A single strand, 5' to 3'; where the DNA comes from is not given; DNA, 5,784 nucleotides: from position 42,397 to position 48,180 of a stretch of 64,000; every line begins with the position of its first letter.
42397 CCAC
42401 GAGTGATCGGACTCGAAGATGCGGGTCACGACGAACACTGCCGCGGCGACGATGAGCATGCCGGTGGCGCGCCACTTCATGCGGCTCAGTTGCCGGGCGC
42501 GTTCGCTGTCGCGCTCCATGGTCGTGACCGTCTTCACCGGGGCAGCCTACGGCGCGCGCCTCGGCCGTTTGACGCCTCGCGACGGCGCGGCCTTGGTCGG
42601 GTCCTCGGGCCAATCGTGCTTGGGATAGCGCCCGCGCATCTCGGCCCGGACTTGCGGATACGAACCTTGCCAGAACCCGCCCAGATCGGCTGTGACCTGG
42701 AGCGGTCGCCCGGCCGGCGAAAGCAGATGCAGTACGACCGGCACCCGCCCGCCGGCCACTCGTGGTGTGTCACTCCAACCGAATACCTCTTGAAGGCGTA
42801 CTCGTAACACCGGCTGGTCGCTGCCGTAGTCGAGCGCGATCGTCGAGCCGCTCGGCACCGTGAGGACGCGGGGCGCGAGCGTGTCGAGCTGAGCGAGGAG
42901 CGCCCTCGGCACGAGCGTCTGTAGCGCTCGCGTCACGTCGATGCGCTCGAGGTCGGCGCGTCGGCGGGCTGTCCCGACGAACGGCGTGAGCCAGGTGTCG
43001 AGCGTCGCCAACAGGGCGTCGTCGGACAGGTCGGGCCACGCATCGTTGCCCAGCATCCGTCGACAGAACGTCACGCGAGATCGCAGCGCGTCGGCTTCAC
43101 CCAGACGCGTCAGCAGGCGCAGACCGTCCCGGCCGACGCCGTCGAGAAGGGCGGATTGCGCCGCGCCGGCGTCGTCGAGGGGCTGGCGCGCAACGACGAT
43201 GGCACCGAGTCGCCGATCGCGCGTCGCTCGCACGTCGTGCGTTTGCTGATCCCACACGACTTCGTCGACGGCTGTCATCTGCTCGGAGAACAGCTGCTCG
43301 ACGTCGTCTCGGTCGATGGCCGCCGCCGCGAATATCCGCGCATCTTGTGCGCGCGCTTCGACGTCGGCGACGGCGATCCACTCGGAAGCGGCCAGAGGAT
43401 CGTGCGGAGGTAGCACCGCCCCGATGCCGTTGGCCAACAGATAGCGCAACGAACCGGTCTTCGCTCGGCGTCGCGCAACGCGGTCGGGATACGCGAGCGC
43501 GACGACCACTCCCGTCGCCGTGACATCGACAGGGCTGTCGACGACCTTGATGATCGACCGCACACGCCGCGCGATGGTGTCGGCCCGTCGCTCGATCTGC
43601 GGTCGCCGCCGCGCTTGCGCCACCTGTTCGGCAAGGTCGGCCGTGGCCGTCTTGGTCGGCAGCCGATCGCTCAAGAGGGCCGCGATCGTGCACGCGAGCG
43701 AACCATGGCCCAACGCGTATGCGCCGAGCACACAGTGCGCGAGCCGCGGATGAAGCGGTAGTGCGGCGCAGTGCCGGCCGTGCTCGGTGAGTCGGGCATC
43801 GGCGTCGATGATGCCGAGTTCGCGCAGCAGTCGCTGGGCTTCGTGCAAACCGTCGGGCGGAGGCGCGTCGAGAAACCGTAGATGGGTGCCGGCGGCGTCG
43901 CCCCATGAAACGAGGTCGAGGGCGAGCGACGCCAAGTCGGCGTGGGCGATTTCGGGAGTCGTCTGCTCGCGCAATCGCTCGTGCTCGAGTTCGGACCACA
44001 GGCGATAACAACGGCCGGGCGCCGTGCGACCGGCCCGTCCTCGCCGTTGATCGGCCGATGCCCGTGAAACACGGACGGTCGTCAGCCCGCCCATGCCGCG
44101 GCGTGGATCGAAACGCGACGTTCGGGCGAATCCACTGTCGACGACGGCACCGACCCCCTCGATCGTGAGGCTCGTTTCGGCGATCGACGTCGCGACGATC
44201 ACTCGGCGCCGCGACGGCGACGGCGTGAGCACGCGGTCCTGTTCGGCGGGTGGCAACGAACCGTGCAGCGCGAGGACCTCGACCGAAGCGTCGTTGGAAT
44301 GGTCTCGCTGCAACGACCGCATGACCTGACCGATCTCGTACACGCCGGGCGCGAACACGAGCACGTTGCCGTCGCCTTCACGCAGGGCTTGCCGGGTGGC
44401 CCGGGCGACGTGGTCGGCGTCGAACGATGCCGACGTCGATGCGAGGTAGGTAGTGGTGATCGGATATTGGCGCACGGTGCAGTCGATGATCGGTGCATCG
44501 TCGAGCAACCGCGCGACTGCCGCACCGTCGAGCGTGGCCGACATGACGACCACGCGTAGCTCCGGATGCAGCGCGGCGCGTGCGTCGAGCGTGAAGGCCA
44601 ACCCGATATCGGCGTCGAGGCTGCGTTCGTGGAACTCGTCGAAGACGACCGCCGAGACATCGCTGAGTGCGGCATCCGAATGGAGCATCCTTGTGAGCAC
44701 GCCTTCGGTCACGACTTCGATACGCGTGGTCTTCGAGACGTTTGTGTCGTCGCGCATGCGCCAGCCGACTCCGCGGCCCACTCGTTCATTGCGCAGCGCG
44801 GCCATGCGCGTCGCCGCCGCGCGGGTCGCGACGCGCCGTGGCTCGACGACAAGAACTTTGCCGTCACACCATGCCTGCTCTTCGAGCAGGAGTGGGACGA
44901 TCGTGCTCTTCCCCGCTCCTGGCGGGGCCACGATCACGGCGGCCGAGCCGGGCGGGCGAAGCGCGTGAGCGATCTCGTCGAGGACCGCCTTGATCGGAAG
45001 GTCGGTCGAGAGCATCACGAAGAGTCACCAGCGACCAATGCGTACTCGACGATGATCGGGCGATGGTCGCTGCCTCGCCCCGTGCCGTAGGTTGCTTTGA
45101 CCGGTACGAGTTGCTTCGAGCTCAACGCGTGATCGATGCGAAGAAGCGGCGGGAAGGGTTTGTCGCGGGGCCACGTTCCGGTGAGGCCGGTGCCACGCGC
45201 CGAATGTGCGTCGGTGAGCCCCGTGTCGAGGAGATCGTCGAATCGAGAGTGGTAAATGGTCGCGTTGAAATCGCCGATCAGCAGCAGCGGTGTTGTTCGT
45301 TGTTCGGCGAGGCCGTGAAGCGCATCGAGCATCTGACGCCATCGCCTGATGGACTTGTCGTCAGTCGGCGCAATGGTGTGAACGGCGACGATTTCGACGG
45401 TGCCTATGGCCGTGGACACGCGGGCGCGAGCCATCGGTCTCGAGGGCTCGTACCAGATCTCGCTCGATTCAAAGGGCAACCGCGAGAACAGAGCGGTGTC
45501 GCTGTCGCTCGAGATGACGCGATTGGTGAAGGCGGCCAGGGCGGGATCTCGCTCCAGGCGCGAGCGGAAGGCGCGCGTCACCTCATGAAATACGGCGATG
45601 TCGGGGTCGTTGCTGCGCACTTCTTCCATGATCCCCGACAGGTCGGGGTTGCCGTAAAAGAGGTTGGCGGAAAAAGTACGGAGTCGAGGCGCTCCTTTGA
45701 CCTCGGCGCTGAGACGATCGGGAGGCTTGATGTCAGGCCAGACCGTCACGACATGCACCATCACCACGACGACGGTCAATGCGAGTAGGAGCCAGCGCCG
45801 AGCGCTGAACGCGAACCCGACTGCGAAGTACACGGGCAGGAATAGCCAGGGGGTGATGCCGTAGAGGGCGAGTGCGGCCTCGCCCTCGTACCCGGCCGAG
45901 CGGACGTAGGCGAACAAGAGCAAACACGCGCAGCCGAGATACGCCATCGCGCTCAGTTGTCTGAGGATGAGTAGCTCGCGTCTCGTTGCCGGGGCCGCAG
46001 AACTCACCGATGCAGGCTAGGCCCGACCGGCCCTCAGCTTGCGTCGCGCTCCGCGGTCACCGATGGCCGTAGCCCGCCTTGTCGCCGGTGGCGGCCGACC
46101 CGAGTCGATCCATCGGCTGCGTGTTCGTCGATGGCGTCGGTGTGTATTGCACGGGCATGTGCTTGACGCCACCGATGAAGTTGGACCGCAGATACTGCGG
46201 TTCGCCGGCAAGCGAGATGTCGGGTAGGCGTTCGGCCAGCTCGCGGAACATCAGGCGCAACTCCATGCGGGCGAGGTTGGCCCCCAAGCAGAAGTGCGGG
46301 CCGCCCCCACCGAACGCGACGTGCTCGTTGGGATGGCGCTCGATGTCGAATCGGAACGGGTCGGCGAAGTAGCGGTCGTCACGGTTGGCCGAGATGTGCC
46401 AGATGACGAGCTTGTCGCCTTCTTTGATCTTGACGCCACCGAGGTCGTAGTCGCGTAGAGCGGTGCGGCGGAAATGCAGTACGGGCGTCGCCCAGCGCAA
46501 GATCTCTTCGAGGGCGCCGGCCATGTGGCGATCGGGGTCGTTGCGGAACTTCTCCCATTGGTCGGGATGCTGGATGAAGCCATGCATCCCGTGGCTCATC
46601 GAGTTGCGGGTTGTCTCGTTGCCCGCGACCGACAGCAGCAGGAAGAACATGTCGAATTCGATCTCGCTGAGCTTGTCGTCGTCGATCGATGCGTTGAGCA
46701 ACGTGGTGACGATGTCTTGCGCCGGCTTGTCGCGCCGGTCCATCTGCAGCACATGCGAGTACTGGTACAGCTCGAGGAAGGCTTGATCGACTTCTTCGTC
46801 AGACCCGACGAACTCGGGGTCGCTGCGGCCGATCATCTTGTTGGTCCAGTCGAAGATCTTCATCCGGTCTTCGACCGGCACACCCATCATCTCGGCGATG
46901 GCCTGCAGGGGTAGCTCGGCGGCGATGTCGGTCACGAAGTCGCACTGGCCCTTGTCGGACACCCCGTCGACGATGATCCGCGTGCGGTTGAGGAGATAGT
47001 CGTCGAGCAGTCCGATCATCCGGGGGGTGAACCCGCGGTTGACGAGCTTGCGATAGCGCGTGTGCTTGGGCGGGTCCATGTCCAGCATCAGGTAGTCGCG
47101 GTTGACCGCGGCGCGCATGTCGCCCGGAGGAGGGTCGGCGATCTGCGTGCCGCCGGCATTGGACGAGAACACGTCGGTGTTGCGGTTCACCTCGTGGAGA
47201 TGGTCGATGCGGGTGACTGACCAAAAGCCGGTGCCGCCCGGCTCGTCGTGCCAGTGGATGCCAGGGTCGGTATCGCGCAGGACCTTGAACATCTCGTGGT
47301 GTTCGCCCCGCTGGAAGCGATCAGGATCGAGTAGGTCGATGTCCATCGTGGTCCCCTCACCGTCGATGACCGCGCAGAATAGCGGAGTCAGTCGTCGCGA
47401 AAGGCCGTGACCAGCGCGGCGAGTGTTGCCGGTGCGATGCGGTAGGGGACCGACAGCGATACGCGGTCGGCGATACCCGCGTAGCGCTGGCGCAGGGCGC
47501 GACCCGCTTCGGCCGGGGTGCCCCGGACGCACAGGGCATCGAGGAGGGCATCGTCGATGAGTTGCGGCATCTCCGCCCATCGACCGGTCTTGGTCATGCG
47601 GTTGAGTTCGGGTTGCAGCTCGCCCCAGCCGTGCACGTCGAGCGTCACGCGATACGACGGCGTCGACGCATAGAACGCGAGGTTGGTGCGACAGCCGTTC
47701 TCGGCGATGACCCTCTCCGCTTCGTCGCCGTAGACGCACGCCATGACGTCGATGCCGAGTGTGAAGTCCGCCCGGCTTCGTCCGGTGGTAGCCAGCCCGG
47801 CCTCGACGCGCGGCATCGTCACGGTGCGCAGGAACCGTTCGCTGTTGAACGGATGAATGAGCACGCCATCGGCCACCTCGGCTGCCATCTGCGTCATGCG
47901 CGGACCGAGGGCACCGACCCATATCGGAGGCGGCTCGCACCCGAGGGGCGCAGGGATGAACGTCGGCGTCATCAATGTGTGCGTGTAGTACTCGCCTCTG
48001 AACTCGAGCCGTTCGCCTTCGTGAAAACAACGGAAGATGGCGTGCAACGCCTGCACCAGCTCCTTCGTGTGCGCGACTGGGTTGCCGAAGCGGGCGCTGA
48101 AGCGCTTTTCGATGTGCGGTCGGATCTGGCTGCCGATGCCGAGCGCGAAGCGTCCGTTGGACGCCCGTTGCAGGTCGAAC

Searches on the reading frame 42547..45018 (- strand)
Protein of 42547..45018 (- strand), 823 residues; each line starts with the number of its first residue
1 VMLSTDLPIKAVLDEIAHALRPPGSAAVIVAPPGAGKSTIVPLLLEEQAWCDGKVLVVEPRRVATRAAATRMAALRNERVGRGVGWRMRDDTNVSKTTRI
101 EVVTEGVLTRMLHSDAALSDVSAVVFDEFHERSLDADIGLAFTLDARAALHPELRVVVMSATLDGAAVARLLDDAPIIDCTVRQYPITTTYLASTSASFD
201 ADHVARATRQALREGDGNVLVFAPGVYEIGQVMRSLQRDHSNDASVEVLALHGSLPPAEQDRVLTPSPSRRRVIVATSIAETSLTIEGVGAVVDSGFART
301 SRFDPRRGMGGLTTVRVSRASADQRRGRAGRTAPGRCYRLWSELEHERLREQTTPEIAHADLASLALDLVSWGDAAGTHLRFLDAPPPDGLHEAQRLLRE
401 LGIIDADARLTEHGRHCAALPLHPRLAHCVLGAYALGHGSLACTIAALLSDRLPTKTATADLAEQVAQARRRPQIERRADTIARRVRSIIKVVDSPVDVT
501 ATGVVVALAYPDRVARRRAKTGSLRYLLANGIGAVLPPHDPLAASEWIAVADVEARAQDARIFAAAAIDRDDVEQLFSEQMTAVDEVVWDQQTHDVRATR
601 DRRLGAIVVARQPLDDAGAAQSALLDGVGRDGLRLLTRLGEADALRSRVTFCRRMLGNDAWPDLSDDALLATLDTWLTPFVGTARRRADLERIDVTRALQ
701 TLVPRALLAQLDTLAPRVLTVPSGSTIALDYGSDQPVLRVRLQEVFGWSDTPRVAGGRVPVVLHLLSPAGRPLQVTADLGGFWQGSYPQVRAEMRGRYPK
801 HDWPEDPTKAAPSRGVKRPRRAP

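Call 8: search_protein_families(library=pfam, proteins=[window:42547-45018:-])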
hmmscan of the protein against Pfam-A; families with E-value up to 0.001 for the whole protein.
window:42547-45018:- (823 aa): 4 families
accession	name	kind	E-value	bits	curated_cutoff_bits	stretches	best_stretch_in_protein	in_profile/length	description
PF08482.15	HrpB_C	-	7.1e-52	175.7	25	1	676-807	1-133/133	ATP-dependent helicase C-terminal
PF00271.37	Helicase_C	-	5.5e-13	49.6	23.5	1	212-332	10-109/110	Helicase conserved C-terminal domain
PF00270.35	DEAD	-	1e-11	45.3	26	1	23-167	13-163/167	DEAD/DEAH box helicase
PF24473.1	CON_HrpB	-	5.6e-08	32.9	27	1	582-614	3-35/35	ATP-dependent RNA helicase HrpB, connector region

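Call 9: search_protein_families(library=ncbifam, proteins=[window:42547-45018:-])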
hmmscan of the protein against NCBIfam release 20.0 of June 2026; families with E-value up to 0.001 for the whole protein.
window:42547-45018:- (823 aa): 6 families
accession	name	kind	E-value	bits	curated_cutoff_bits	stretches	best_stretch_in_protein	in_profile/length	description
TIGR01970.1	DEAH_box_HrpB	equivalog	3.4e-268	892.3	546.15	1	7-818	1-823/825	ATP-dependent helicase HrpB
NF008662.0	PRK11664.1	equivalog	2.4e-237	790.2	1053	1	6-818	3-810/813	ATP-dependent helicase HrpB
TIGR01967.1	DEAH_box_HrpA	equivalog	7.2e-85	285.6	722.75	1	5-455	64-519/1284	ATP-dependent RNA helicase HrpA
NF008348.1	PRK11131.1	equivalog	1.5e-78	264.3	1400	1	5-459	65-525/1287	ATP-dependent RNA helicase HrpA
NF008744.0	PRK11776.1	equivalog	0.0001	21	524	1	93-299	119-321/460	ATP-dependent RNA helicase DbpA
TIGR01587.1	cas3_core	equivalog_domain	0.0003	20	102.45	0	28-85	3-63/358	CRISPR-associated helicase Cas3'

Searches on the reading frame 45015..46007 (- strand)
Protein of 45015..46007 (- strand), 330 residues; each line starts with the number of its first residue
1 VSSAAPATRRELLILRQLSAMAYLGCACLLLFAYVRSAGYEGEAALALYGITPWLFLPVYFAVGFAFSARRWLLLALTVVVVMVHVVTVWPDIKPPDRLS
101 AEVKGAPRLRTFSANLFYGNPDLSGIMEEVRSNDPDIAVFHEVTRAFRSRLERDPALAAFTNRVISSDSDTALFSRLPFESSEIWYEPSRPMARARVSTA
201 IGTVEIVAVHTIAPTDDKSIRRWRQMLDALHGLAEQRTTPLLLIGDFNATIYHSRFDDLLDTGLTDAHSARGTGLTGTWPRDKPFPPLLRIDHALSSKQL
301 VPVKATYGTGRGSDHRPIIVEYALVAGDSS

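Call 8: search_protein_families(library=pfam, proteins=[window:45015-46007:-])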
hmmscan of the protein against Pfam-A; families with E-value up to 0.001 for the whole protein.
window:45015-46007:- (330 aa): 1 family
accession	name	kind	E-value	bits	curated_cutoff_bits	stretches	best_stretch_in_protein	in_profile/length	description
PF03372.29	Exo_endo_phos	-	1.2e-20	74.7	24.5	1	113-315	2-225/225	Endonuclease/Exonuclease/phosphatase family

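Call 9: search_protein_families(library=ncbifam, proteins=[window:45015-46007:-])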
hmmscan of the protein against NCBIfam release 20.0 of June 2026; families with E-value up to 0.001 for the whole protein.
window:45015-46007:- (330 aa): 0 families

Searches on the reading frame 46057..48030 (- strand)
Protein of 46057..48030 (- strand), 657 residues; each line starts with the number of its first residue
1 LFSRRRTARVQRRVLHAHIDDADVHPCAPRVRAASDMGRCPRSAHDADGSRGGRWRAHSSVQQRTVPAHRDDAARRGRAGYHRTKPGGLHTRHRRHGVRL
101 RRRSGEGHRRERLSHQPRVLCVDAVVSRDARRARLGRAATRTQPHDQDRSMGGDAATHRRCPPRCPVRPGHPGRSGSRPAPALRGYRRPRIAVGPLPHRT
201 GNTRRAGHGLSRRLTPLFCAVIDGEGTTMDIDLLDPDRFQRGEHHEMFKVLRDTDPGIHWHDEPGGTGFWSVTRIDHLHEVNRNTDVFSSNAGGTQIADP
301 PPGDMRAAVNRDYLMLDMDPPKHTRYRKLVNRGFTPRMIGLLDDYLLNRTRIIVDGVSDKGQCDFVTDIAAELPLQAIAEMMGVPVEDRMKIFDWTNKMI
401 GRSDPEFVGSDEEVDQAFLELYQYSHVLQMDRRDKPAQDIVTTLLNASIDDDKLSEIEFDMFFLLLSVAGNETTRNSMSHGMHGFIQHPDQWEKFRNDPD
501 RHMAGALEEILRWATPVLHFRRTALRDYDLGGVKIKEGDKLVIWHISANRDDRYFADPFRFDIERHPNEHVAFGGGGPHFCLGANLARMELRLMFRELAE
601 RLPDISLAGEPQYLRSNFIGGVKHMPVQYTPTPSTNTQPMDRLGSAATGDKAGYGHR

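Call 8: search_protein_families(library=pfam, proteins=[window:46057-48030:-])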
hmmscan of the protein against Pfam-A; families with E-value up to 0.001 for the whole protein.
window:46057-48030:- (657 aa): 1 family
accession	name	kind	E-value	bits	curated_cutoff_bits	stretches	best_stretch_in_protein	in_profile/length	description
PF00067.27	p450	-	1.4e-23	83.9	22.8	1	380-596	182-426/462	Cytochrome P450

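Call 9: search_protein_families(library=ncbifam, proteins=[window:46057-48030:-])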
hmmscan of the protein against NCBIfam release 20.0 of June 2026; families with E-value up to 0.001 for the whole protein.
window:46057-48030:- (657 aa): 9 families
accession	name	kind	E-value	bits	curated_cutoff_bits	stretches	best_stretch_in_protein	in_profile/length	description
NF041177.1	Cyp119_Thmprot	equivalog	1.5e-54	185.2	680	1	248-628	5-365/368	cytochrome P450 Cyp119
NF041802.1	P450_SolI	exception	1.6e-53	181.7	850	1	236-627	24-420/424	solanimycin biosynthesis cytochrome P450 SolI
TIGR04458.1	CYP450_TxtE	equivalog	3.3e-37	128.1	500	1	280-614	53-387/403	4-nitrotryptophan synthase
TIGR04515.1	P450_rel_GT_act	subfamily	1.3e-34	120.2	343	1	349-627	126-385/386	P450-derived glycosyltransferase activator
TIGR04538.1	P450_cycloAA_1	subfamily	6.3e-34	117.5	500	1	245-611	12-375/395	cytochrome P450, cyclodipeptide synthase-associated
NF045816.1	PentlenlactSyn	equivalog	1.1e-31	109.9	700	1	270-628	39-395/396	pentalenolactone synthase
NF050147.1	aminopyruv_ApyO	equivalog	6.2e-10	38.3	525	1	318-609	83-399/444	RiPP biosynthesis cytochrome P450 ApyO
NF051859.1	AlbFlvMonOxTrpSyn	equivalog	4.5e-07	28.8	700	1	410-569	208-386/457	bifunctional albaflavenone monooxygenase/terpene synthase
NF045812.1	PentlenOxigase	equivalog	5.2e-05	22.3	800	0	453-594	236-401/444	pentalenene oxygenase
